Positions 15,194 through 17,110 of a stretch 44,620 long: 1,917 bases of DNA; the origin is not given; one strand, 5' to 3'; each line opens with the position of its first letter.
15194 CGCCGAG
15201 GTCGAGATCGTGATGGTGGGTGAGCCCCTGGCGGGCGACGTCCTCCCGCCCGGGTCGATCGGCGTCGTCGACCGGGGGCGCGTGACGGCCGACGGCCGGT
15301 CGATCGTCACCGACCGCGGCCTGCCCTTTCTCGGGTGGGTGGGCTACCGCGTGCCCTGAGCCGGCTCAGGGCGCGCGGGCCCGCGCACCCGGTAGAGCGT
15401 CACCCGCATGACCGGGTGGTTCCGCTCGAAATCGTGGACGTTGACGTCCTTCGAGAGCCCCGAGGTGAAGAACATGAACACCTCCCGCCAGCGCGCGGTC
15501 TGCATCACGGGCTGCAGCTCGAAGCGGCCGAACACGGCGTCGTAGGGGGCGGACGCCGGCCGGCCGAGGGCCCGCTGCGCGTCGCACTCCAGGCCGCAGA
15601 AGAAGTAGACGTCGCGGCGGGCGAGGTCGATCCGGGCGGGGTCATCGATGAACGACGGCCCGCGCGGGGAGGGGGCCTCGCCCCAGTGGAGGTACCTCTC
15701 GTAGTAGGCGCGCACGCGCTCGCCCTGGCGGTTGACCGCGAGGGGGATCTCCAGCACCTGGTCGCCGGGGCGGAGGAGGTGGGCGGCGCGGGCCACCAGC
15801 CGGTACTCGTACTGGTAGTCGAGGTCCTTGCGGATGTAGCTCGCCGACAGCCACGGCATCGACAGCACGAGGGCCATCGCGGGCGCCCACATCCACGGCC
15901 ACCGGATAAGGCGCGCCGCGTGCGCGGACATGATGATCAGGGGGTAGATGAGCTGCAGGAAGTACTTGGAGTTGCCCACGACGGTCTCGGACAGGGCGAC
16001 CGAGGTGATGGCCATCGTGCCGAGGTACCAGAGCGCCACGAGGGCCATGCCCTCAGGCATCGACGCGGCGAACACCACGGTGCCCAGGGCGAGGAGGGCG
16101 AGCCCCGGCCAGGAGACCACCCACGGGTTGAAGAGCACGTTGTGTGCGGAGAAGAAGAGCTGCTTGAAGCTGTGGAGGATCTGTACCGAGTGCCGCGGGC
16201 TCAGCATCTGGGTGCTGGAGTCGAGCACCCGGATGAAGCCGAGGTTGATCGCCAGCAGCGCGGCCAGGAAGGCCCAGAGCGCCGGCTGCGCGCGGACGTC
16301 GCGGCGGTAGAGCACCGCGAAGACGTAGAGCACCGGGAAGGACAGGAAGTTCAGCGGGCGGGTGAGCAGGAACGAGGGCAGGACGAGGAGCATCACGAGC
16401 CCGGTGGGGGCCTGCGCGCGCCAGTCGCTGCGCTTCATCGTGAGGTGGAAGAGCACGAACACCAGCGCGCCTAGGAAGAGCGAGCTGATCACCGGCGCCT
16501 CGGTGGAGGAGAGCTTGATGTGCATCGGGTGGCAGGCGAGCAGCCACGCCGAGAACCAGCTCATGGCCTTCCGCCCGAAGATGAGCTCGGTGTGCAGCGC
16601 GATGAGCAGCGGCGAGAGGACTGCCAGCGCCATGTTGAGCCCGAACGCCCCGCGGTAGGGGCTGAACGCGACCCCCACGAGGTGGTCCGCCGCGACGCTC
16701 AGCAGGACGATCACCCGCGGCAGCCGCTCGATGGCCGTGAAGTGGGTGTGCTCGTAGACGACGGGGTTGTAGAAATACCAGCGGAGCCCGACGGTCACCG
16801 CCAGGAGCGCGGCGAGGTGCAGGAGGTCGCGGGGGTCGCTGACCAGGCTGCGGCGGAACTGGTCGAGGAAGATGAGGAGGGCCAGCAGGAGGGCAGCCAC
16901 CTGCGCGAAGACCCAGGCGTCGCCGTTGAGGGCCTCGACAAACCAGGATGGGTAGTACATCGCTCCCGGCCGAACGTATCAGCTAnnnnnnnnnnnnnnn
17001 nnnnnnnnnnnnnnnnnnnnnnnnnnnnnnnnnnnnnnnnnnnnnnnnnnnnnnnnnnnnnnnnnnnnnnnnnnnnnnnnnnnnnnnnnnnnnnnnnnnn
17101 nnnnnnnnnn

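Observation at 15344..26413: Seven-gene operon coupling dTDP-sugar activation to multiple radical-SAM domains, a PPCC domain and a GT-C-like membrane protein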

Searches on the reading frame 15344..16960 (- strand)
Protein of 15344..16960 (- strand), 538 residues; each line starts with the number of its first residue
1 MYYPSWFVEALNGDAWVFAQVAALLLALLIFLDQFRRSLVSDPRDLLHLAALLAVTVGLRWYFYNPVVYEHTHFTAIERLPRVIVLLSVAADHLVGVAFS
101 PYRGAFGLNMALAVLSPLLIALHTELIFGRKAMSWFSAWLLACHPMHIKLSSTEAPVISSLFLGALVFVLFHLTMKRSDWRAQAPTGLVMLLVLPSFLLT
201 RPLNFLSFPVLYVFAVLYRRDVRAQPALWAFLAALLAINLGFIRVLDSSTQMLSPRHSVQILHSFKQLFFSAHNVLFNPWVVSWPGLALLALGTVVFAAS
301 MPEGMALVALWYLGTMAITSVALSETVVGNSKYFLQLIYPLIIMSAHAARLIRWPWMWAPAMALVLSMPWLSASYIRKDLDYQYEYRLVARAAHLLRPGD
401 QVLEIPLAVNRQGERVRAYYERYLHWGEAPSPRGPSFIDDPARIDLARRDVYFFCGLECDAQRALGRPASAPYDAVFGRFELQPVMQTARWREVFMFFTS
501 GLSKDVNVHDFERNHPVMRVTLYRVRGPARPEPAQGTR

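Call 4: search_protein_families(library=pfam, proteins=[window:15344-16960:-], max_evalue=0.01)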
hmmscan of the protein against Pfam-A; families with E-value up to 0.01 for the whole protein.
window:15344-16960:- (538 aa): 0 families

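Call 5: search_protein_families(library=ncbifam, proteins=[window:15344-16960:-], max_evalue=0.01)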
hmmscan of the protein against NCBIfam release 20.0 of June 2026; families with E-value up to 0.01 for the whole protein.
window:15344-16960:- (538 aa): 0 families

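Call 35: search_protein_families(library=pfam, proteins=[window:15344-16960:-], max_evalue=10)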
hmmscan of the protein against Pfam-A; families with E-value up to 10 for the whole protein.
window:15344-16960:- (538 aa): 1 family
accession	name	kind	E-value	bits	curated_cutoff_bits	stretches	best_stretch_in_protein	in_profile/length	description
PF23997.1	DUF7315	-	0.078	13.9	27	1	229-300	16-84/102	Domain of unknown function (DUF7315)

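Call 37: find_homologous_proteins(query=window:15344-16960:-, max_evalue=0.001)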
Query window:15344-16960:- (538 aa): 8 proteins with E <= 0.001 among 8000 candidates.
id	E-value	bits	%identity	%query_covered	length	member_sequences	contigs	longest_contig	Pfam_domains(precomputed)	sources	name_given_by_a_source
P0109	0.0e+0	1142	94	100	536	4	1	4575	-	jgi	jgi:hypothetical protein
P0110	0.0e+0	1048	85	100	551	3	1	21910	-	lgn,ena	-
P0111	2.0e-292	989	82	100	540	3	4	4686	-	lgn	-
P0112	9.4e-288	974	81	99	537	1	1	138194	-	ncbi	-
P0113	2.6e-282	956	80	98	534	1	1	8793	-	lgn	-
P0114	1.3e-280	950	80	98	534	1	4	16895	-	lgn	-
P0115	9.5e-262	888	75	99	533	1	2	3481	-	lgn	-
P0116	1.2e-127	445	43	99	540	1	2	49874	-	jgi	jgi:hypothetical protein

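Call 38: find_encoding_contigs(protein=P0110, flank=10000, max_places=1)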
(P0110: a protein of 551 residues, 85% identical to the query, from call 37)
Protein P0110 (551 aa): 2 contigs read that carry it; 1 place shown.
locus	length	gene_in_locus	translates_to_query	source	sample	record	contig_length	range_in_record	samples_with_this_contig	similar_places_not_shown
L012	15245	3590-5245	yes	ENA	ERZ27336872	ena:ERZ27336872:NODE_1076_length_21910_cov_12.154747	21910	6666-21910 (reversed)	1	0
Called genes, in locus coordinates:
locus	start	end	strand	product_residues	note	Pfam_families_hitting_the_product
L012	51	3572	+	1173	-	PF04055:Radical_SAM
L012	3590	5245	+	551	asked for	-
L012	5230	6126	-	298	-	-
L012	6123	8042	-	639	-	PF05694:SBP56 (faint), PF08309:LVIVD, PF15780:ASH (weak), PF22544:HYDIN_VesB_CFA65-like_Ig (weak), PF00578:AhpC-TSA, PF08534:Redoxin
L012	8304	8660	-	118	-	PF22180:RH3_dom (weak)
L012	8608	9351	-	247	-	PF10609:ParA (weak), PF01656:CbiA, PF02374:ArsA_ATPase (faint), PF06564:CBP_BcsQ (faint), PF09140:MipZ (faint), PF13614:AAA_31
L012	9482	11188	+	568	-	-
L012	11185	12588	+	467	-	-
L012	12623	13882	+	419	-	PF04885:Stig1 (weak)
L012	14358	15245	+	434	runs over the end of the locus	-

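Call 39: find_encoding_contigs(protein=P0112, flank=10000, max_places=1)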
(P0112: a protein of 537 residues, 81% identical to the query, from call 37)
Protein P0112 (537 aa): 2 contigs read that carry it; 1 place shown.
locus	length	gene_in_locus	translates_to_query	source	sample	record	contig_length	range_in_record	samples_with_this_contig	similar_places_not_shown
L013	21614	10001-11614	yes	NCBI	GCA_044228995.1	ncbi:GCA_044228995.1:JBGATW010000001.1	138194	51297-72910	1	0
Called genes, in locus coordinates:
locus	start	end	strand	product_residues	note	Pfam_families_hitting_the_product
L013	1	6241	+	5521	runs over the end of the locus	-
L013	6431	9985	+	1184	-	PF04055:Radical_SAM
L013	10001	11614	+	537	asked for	-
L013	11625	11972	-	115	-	PF22180:RH3_dom (weak)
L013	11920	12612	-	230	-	PF01656:CbiA, PF02374:ArsA_ATPase (weak), PF06564:CBP_BcsQ (faint), PF09140:MipZ (faint), PF10609:ParA (weak), PF13614:AAA_31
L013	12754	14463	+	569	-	-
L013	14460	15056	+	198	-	-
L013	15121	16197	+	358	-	PF04885:Stig1 (weak)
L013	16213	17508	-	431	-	-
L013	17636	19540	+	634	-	PF01839:FG-GAP (faint), PF13517:FG-GAP_3 (weak), PF07593:UnbV_ASPIC, PF09134:Invasin_D3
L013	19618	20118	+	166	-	-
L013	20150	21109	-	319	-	PF01073:3Beta_HSD, PF01370:Epimerase, PF02719:Polysacc_synt_2, PF04321:RmlD_sub_bind, PF13460:NAD_binding_10 (weak), PF16363:GDP_Man_Dehyd, PF07993:NAD_binding_4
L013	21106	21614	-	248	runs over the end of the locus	PF01522:Polysacc_deac_1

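Call 40: find_encoding_contigs(protein=P0116, flank=10000, max_places=1)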
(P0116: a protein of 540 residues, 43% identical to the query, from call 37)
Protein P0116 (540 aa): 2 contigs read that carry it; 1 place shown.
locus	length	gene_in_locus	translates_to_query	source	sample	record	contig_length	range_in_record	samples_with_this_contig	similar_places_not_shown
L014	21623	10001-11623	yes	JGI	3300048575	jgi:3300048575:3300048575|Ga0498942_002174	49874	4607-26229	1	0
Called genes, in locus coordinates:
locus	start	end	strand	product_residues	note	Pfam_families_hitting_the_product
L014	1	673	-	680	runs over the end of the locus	PF22745:Nlig-Ia, PF01653:DNA_ligase_aden, PF03120:OB_DNA_ligase, PF03119:DNA_ligase_ZBD, PF14520:HHH_5 (weak), PF12826:HHH_2, PF00533:BRCT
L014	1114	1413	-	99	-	-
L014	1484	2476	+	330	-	PF00753:Lactamase_B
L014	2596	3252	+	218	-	PF10988:DUF2807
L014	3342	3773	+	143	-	-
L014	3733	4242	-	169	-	-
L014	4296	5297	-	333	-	PF12852:Cupin_6, PF12833:HTH_18, PF00165:HTH_AraC (weak)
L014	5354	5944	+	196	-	PF00881:Nitroreductase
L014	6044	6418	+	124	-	PF07681:DoxX (weak), PF13564:DoxX_2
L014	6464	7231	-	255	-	PF01522:Polysacc_deac_1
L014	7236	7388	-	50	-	-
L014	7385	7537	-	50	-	-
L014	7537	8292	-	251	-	PF00535:Glycos_transf_2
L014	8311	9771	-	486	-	PF04055:Radical_SAM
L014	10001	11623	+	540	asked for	-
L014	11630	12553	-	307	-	PF13483:Lactamase_B_3, PF12706:Lactamase_B_2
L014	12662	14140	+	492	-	-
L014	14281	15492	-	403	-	PF00563:EAL, PF08668:HDOD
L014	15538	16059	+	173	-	PF04307:YdjM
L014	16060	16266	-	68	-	-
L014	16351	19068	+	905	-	PF17900:Peptidase_M1_N, PF01433:Peptidase_M1, PF11838:ERAP1_C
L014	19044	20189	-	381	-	PF00149:Metallophos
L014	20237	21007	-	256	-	-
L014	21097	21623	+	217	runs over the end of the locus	PF05708:Peptidase_C92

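Call 57: predict_structure(alignment_id=A3)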
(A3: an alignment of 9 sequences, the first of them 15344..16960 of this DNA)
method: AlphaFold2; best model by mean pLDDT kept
length: 538 residues; sequences in the alignment: 9
mean_pLDDT: 50.7   pTM: 0.41
mean pLDDT of the five models: 50.7, 49.0, 45.2, 44.8, 40.2
residues with pLDDT >= 90: 0; 70-90: 68; 50-70: 151; < 50: 319
segments of 3 or more residues with pLDDT < 50: 1-14, 62-83, 96-102, 127-223, 238-290, 292-352, 364-380, 408-416, 419-431, 491-500, 533-538
pLDDT, mean of each block of 10 residues (from residue 1): 37 48 56 62 63 56 42 37 50 51 52 54 50 43 37 35 45 44 41 34 38 42 50 50 44 39 39 41 44 47 40 40 36 44 46 51 47 41 57 70 61 46 39 65 79 78 74 82 77 44 57 65 83 45
secondary structure, 60 per line:
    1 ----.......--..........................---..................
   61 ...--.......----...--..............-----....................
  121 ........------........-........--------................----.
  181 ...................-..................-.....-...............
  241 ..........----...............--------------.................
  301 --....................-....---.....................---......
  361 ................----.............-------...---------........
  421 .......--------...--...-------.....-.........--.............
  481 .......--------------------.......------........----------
elements in order: H5-11 H14-39 H43-63 H66-72 H82-95 H101-128 H135-142 H144-151 H160-175 H180-199 H201-218 H220-224 H226-250 H255-269 H284-300 H303-322 H324-327 H331-351 H355-376 H381-393 E401-403 H413-427 E436-438 E451-455 H457-465 H468-479 E480-487 H508-514 E521-528

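Call 80: search_solved_structures(query=A3, max_evalue=10)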
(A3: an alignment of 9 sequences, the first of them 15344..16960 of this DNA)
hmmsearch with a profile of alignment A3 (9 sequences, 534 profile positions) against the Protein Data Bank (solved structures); distinct sequences matched with E-value up to 10: 1.
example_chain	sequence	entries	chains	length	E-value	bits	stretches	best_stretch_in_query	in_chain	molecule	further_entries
4k80_A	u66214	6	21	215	0.44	12.7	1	261-297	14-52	Glycolipid transfer protein domain-containing protein 1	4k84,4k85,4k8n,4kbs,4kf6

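Call 87: search_protein_families(library=ncbifam, proteins=[L014:7537-8292:-, L014:6464-7231:-, L014:8311-9771:-, L014:12662-14140:+], max_evalue=0.00001)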
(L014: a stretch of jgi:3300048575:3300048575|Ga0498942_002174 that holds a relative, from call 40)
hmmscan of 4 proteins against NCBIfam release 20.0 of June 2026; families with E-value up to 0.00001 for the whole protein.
L014:7537-8292:- (251 aa): 11 families
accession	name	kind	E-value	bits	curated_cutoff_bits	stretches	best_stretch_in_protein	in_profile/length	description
NF058614.1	PPMAGASynPpgS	equivalog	6.1e-26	91.2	370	1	7-186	5-195/226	polyprenyl-phospho-N-acetylgalactosaminyl synthase PpgS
TIGR04182.1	glyco_TIGR04182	equivalog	7.9e-22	78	325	1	6-202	4-205/293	S-layer glycoprotein N-glycosyltransferase AglJ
NF010496.0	PRK13915.1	equivalog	2.5e-12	46.5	262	1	6-109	35-149/307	glucosyl-3-phosphoglycerate synthase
NF041391.1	DPhHxTase_Halo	equivalog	7.8e-12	44.6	375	1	10-191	3-187/213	dolichyl-phosphate hexose transferase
NF041865.1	EpsU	equivalog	2.8e-10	39.8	700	1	7-104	44-149/394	exopolysaccharide biosynthesis GT2 family glycosyltransferase EpsU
NF007986.1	PRK10714.1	equivalog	1.1e-09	37.8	529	1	6-116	10-129/316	undecaprenyl-phosphate 4-deoxy-4-formamido-L-arabinose transferase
TIGR03965.1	mycofact_glyco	equivalog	5.5e-08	32.1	280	1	6-109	78-186/467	mycofactocin biosynthesis glycosyltransferase MftF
NF050113.1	gal_furan_GlfT1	equivalog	5.6e-08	32.4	330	1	6-99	3-101/290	galactofuranosyltransferase GlfT1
TIGR04283.1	glyco_like_mftF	equivalog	1.1e-07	31.7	182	1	7-73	4-71/221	TIGR04283 family arsenosugar biosynthesis glycosyltransferase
TIGR03937.1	PgaC_IcaA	equivalog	1.8e-07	30.5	422.3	1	7-99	50-147/407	poly-beta-1,6-N-acetyl-D-glucosamine synthase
NF047588.1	GlcsyltransPgfSStrep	equivalog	3.4e-06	26.5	500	1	10-134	9-141/308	glycosyltransferase PgfS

L014:6464-7231:- (255 aa): 6 families
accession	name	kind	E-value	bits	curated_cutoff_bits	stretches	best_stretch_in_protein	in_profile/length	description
TIGR03006.1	pepcterm_polyde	equivalog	7.4e-23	81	276.2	1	20-206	32-232/272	XrtA system polysaccharide deacetylase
TIGR04243.1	nodulat_NodB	equivalog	4e-13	49.3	240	1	24-116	17-110/197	chitooligosaccharide deacetylase NodB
TIGR02884.1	spore_pdaA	equivalog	1.2e-09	38.2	298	1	26-124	54-153/224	delta-lactam-biosynthetic de-N-acetylase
TIGR02764.1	spore_ybaN_pdaB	equivalog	1.6e-09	37.8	237.4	1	24-125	21-122/191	polysaccharide deacetylase family sporulation protein PdaB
NF045821.1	PgAcgDacpgdA1_Bac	equivalog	1.1e-08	34.4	400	1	24-113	103-192/282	peptidoglycan-N-acetylglucosamine deacetylase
NF045820.1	PgAcgDacpgdA_Strep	equivalog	3e-07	29.6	800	1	25-117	284-376/463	peptidoglycan-N-acetylglucosamine deacetylase PgdA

L014:8311-9771:- (486 aa): 16 families
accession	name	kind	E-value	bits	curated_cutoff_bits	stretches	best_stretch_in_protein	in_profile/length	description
NF033070.1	rSAM_AprD4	equivalog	3.5e-43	148.2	500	1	42-439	33-416/456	AprD4 family radical SAM diol-dehydratase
TIGR03471.1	HpnJ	equivalog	1.3e-41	143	577.6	1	30-461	14-444/472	hopanoid biosynthesis associated radical SAM protein HpnJ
TIGR02026.1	BchE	equivalog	4.2e-32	111.6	481.35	1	47-406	18-387/497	magnesium-protoporphyrin IX monomethyl ester anaerobic oxidative cyclase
TIGR04479.1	bcpD_PhpK_rSAM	subfamily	4e-29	101.4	600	1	203-405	230-430/504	PhpK family radical SAM P-methyltransferase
TIGR04072.2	rSAM_ladder_B12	equivalog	4.1e-29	101.5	360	1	210-440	176-402/443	lipid biosynthesis B12-binding/radical SAM protein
NF038361.1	rSAM_Sden_1168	equivalog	1e-27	97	575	1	182-428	245-492/560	Sden_1168 family B12-binding radical SAM P-methyltransferase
TIGR04385.1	B12_rSAM_cofa1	equivalog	2.6e-24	86.2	450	1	211-384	192-364/438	B12 lower ligand biosynthesis radical SAM protein BzaD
NF050148.1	rSAM_ApyD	equivalog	8.5e-22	77.3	750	1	178-406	170-393/645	RiPP biosynthesis radical SAM protein ApyD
TIGR04295.1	B12_rSAM_oligo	hypoth_equivalog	6.9e-20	71.1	400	1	62-407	38-385/422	TIGR04295 family B12-binding domain-containing radical SAM protein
TIGR04367.1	HpnR_B12_rSAM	equivalog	4.5e-16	58.5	650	1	49-405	20-372/490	hopanoid C-3 methylase HpnR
TIGR04014.1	B12_SAM_MJ_0865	equivalog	1e-14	54.2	360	1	217-408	163-360/434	methyl-coenzyme M reductase glutamine C-methyltransferase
TIGR03975.1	rSAM_ocin_1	subfamily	5.1e-14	51.7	281.85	1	138-384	180-430/606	RiPP maturation radical SAM C-methyltransferase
TIGR04428.1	B12_rSAM_trp_MT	equivalog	1.1e-13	50.4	500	1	219-404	221-419/558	tryptophan 2-C-methyltransferase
TIGR04013.1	B12_SAM_MJ_1487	hypoth_equivalog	2.2e-13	49.8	251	1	200-405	138-356/382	TIGR04013 family B12-binding domain/radical SAM domain-containing protein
NF045585.1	rSAM_slr0320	equivalog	6.5e-13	48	775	1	209-323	230-347/511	photosystem II high light acclimation radical SAM protein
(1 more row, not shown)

L014:12662-14140:+ (492 aa): 0 families

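Call 94: fold_search(model_id=the predicted structure, library=pdb)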
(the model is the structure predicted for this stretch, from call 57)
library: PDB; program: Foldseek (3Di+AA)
matches with E <= 10: 180; with E <= 0.001: 0
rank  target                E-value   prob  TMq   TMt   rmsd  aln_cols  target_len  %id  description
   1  8agb_A                2.0e-01  0.82  0.29  0.25  16.0       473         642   12  Structure of yeast oligosaccharylransferase complex with lipid-linked oligosaccharide bound (released 2022-12-07)
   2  6ezn_F                2.2e-01  0.54  0.22  0.19  15.8       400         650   12  Cryo-EM structure of the yeast oligosaccharyltransferase (OST) complex (released 2018-01-17)
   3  8age_A                2.4e-01  0.69  0.26  0.23  14.6       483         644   11  Structure of yeast oligosaccharylransferase complex with acceptor peptide bound (released 2022-12-07)
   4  8b6l_I                3.5e-01  0.41  0.26  0.22  18.6       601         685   11  Subtomogram average of the human Sec61-TRAP-OSTA-translocon (released 2022-12-07)
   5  7oci_F                4.5e-01  0.38  0.23  0.20  17.6       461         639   12  Cryo-EM structure of yeast Ost6p containing oligosaccharyltransferase complex (released 2022-02-16)
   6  8j6d_C                1.1e+00  0.14  0.14  0.21  15.2       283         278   11  Structure of EP141-C3aR-Go complex (released 2023-10-18)
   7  6rnk_A                1.1e+00  0.12  0.14  0.21  20.6       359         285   11  Crystal structure of a humanized (K18E, K269N) rat succinate receptor SUCNR1 (GPR91) in complex with a nanobody and an (released 2019-08-14)
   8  6tpk                  1.2e+00  0.11  0.14  0.15  23.1       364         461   11  Crystal structure of the human oxytocin receptor (released 2020-08-05)
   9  7vgy_A                1.3e+00  0.13  0.16  0.23  18.9       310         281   14  Melatonin receptor1-2-Iodomelatonin-Gicomplex (released 2022-03-02)
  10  8iy5_R                1.4e+00  0.13  0.15  0.20  15.4       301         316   14  ETB-Gi complex bound to endothelin-1 (released 2023-08-16)
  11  9mqi_A                1.4e+00  0.12  0.13  0.19  14.9       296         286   10  Inactive Mu-Opioid Receptor with Nb6M, NabFab, and isoquinuclidine compound #020_E1 (released 2025-02-12)
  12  6pt0_R                1.5e+00  0.18  0.17  0.26  18.0       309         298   13  Cryo-EM structure of human cannabinoid receptor 2-Gi protein in complex with agonist WIN 55,212-2 (released 2020-02-12)
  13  2ah6_A                1.5e+00  0.11  0.08  0.24  16.2       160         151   11  Crystal structure of a putative cobalamin adenosyltransferase (bh1595) from bacillus halodurans c-125 at 1.60 A resolu (released 2005-08-16)
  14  7vv5_R                1.6e+00  0.20  0.18  0.28  14.5       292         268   14  Cryo-EM structure of pseudoallergen receptor MRGPRX2 complex with C48/80, state1 (released 2021-12-01)
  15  8ikg_R                1.6e+00  0.13  0.16  0.24  16.3       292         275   14  Cryo-EM structure of human receptor with G proteins (released 2024-06-05)
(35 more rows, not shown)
